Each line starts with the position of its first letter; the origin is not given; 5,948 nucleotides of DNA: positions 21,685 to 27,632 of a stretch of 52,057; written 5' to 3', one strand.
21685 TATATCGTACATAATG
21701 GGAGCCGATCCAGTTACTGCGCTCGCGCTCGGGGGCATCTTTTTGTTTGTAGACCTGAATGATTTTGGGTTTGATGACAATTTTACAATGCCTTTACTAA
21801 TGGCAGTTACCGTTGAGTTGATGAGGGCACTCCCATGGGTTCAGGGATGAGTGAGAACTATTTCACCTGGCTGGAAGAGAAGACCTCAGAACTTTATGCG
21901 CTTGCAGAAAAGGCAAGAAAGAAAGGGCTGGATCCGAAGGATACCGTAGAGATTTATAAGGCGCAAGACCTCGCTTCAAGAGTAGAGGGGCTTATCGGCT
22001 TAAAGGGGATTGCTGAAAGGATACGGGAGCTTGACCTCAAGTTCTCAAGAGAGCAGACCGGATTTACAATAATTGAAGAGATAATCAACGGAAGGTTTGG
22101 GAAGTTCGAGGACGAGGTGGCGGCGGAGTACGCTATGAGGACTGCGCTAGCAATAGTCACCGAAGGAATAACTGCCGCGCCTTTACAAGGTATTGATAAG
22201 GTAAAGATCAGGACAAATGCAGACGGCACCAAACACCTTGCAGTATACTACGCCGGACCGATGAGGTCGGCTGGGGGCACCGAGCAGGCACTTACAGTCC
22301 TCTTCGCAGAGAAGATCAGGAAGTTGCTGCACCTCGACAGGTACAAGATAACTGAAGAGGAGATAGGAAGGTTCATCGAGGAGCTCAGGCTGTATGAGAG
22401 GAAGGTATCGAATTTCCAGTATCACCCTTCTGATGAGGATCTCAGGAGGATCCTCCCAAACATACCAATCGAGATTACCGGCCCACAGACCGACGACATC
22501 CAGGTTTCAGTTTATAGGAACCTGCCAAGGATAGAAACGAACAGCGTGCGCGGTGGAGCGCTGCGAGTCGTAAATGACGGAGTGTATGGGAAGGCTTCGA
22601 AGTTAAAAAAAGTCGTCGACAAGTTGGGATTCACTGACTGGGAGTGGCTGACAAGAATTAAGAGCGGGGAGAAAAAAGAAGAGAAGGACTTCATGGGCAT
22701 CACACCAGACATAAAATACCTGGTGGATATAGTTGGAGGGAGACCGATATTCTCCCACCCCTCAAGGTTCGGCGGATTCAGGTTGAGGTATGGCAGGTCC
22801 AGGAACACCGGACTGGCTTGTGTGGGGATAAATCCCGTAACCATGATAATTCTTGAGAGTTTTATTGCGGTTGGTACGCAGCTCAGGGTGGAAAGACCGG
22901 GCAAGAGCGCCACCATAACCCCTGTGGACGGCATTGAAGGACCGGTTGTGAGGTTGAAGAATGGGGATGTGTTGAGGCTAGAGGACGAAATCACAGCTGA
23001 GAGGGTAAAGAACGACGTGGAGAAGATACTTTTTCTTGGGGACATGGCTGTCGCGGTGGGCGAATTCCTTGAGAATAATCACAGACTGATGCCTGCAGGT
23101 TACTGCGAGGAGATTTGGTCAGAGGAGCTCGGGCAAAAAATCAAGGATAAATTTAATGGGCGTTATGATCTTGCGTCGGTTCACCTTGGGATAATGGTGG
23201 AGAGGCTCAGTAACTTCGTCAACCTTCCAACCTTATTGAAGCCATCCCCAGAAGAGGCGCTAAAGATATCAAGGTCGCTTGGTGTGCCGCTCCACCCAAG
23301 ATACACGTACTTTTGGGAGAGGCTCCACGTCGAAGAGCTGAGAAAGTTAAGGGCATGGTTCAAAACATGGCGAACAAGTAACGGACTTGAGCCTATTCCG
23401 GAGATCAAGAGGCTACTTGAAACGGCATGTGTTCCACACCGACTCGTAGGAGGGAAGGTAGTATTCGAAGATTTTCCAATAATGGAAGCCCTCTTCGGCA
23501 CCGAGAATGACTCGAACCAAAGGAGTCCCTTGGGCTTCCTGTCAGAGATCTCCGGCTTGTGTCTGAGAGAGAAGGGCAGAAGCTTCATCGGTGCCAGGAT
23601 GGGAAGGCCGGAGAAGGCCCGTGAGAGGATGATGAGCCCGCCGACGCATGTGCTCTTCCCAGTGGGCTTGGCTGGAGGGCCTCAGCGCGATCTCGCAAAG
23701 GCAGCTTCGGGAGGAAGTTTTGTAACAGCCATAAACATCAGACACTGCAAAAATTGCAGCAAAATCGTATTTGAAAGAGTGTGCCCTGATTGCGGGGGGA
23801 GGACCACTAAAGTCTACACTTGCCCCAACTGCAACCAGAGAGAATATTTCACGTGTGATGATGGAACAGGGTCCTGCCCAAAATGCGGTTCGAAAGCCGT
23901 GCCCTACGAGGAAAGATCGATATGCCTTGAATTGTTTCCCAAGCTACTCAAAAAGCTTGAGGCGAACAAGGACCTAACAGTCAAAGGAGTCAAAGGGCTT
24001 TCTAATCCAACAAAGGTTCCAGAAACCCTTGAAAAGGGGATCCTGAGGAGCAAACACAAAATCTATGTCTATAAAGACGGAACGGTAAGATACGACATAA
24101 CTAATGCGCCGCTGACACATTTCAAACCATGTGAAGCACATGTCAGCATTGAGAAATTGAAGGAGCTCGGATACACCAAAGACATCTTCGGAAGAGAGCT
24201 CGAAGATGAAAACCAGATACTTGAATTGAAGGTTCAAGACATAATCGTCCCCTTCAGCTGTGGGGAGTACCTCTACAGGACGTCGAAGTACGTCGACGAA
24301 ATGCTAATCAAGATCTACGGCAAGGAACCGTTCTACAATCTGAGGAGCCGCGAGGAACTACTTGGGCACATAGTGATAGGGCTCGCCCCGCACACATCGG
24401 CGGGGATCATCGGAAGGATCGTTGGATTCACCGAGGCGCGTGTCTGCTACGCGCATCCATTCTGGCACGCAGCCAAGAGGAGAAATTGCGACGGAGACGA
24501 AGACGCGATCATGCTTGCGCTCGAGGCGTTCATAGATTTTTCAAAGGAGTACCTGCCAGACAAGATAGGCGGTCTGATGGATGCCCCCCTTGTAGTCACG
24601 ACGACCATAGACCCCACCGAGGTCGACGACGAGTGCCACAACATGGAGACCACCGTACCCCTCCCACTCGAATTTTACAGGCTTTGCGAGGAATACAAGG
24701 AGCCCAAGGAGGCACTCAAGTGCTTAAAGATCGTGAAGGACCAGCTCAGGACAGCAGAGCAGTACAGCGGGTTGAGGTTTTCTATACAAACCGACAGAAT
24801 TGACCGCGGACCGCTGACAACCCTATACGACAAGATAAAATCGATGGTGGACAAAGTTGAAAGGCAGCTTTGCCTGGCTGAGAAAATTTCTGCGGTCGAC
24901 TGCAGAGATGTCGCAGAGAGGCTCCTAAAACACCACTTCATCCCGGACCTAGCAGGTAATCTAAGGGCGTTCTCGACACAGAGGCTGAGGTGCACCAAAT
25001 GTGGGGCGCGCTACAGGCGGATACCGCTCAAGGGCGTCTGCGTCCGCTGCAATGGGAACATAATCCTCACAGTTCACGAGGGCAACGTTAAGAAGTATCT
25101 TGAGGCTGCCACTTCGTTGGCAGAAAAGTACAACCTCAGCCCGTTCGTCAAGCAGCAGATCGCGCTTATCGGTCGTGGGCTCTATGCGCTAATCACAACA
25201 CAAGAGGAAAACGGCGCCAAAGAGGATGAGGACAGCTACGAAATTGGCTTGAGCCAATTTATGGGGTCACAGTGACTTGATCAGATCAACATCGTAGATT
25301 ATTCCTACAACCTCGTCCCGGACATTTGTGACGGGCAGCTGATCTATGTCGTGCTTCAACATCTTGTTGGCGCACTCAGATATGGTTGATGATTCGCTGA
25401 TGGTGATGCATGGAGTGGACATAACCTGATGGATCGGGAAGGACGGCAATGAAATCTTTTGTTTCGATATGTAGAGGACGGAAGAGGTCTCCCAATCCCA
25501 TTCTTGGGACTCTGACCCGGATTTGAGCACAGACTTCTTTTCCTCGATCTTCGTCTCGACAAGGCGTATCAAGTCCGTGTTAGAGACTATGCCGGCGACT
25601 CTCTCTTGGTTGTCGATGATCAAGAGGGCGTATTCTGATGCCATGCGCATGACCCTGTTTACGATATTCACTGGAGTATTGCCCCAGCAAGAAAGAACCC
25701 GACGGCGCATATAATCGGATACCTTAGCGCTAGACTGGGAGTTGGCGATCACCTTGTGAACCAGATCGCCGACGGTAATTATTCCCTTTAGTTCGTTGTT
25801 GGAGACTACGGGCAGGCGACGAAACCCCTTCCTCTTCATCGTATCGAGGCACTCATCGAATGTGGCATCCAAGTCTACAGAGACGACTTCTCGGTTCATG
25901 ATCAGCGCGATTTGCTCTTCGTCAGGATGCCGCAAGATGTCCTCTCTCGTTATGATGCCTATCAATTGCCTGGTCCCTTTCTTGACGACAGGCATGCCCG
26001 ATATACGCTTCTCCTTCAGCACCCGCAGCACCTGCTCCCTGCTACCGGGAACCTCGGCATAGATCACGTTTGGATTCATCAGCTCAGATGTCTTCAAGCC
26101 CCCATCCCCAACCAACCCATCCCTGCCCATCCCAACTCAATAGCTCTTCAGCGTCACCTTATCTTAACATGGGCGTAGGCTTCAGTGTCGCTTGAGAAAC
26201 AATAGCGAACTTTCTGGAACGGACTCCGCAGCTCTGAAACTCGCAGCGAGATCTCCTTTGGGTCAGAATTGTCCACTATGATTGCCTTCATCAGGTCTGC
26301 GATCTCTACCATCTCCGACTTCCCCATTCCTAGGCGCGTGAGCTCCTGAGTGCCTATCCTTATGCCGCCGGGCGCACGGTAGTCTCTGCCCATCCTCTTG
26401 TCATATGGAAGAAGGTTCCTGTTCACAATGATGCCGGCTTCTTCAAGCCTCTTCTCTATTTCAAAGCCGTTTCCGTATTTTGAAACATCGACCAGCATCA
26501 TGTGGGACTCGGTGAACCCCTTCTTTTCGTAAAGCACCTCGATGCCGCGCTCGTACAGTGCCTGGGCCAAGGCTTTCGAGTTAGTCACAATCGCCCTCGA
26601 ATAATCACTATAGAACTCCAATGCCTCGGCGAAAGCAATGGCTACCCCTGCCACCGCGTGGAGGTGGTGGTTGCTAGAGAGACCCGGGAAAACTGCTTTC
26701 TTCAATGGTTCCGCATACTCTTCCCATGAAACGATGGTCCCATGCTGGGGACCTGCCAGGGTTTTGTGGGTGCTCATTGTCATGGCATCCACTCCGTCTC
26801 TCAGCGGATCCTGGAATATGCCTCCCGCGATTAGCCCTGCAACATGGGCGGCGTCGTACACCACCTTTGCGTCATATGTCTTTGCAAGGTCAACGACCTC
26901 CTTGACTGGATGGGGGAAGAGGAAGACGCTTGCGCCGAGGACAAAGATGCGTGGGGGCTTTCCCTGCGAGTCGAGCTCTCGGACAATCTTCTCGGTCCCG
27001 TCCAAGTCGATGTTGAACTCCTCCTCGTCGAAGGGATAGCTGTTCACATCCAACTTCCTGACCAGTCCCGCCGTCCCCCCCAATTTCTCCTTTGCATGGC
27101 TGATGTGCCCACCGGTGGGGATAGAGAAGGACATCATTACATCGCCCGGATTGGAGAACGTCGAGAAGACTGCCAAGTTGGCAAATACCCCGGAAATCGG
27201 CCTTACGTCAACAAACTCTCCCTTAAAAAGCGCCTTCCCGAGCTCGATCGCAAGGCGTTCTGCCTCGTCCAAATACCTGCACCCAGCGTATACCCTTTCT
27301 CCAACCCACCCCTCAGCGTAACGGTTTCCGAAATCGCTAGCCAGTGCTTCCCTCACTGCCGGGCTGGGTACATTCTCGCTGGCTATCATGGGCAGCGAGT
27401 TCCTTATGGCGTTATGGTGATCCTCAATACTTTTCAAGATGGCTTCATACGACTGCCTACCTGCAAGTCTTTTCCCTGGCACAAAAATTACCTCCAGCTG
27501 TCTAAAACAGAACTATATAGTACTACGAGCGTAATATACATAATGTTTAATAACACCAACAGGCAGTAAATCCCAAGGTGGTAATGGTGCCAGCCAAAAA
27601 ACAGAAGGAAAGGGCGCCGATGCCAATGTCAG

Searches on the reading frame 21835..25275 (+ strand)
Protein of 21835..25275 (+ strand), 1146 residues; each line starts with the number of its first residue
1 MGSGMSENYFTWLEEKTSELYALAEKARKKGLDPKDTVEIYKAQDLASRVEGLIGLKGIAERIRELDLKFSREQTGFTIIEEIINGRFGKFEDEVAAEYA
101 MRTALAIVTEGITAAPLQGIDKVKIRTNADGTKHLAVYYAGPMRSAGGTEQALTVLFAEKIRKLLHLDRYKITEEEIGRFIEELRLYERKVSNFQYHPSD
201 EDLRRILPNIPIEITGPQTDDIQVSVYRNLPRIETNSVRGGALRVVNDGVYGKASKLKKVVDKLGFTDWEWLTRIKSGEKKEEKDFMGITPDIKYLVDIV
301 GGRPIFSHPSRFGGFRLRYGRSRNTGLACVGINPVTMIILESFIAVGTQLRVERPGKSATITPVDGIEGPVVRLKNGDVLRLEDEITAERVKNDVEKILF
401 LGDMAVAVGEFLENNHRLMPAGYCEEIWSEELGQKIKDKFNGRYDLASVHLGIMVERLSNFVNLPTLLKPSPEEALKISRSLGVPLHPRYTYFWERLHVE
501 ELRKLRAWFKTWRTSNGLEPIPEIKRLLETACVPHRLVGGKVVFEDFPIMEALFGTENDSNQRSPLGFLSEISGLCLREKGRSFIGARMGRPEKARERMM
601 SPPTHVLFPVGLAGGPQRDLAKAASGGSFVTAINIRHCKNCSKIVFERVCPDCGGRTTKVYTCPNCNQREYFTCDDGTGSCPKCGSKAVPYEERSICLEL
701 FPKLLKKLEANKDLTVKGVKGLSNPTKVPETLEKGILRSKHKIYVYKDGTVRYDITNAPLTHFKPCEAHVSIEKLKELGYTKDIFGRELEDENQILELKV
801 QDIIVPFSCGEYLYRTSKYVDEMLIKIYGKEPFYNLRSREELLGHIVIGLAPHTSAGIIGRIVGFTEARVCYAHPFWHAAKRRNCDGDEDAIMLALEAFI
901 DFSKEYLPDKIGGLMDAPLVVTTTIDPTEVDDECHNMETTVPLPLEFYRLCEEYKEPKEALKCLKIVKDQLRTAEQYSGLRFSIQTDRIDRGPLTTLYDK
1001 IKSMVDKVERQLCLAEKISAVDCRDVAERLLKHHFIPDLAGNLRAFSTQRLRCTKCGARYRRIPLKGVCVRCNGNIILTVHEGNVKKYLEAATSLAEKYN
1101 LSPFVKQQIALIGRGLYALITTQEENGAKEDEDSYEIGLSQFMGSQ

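Call 10: search_protein_families(library=pfam, proteins=[window:21835-25275:+], max_evalue=0.001)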
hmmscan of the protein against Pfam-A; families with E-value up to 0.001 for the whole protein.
window:21835-25275:+ (1146 aa): 4 families
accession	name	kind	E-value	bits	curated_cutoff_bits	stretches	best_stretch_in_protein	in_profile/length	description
PF24846.1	PolC_DP2_cat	-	1.7e-132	441.4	24.3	1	713-1007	5-299/299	DNA polymerase II large subunit DP2, catalytic domain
PF24844.1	PolC_DP2_central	-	6.8e-124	414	24.3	1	283-668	3-368/372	DNA polymerase II large subunit DP2, central domain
PF03833.19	PolC_DP2_N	-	1e-106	356.5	24.3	1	8-276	1-269/271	DNA polymerase II large subunit DP2, N-terminal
PF22912.2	zf-DPOE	-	0.00097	19.7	21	1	1048-1102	2-54/58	Zinc finger domain of DNA polymerase-epsilon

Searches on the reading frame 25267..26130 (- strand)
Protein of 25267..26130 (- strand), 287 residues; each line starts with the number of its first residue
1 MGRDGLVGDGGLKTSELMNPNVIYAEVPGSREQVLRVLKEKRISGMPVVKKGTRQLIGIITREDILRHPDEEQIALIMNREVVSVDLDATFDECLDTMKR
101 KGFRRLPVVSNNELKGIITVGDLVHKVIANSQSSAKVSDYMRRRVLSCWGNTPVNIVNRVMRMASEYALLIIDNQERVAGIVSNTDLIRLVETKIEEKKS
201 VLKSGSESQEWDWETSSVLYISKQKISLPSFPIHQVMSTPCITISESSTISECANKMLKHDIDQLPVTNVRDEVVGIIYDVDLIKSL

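Call 10: search_protein_families(library=pfam, proteins=[window:25267-26130:-], max_evalue=0.001)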
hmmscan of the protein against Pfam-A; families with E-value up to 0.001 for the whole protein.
window:25267-26130:- (287 aa): 1 family
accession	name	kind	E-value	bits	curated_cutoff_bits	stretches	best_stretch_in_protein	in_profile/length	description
PF00571.33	CBS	-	8.8e-49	164.1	24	4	77-127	4-55/57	CBS domain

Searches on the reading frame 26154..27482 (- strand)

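Call 10: search_protein_families(library=pfam, proteins=[window:26154-27482:-], max_evalue=0.001)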
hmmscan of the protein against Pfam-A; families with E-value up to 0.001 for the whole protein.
window:26154-27482:- (442 aa): 4 families
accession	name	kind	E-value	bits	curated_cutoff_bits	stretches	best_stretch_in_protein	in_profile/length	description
PF00464.25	SHMT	-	5.3e-72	243.1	27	1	14-397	7-398/399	Serine hydroxymethyltransferase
PF00155.27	Aminotran_1_2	-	5.2e-07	29.6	19.7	1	143-323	112-304/361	Aminotransferase class I and II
PF03841.19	SelA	-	0.00061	19.4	22.8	0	194-263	160-236/367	L-seryl-tRNA selenium transferase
PF00266.25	Aminotran_5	-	0.00094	18.7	21.5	0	191-261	156-222/371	Aminotransferase class-V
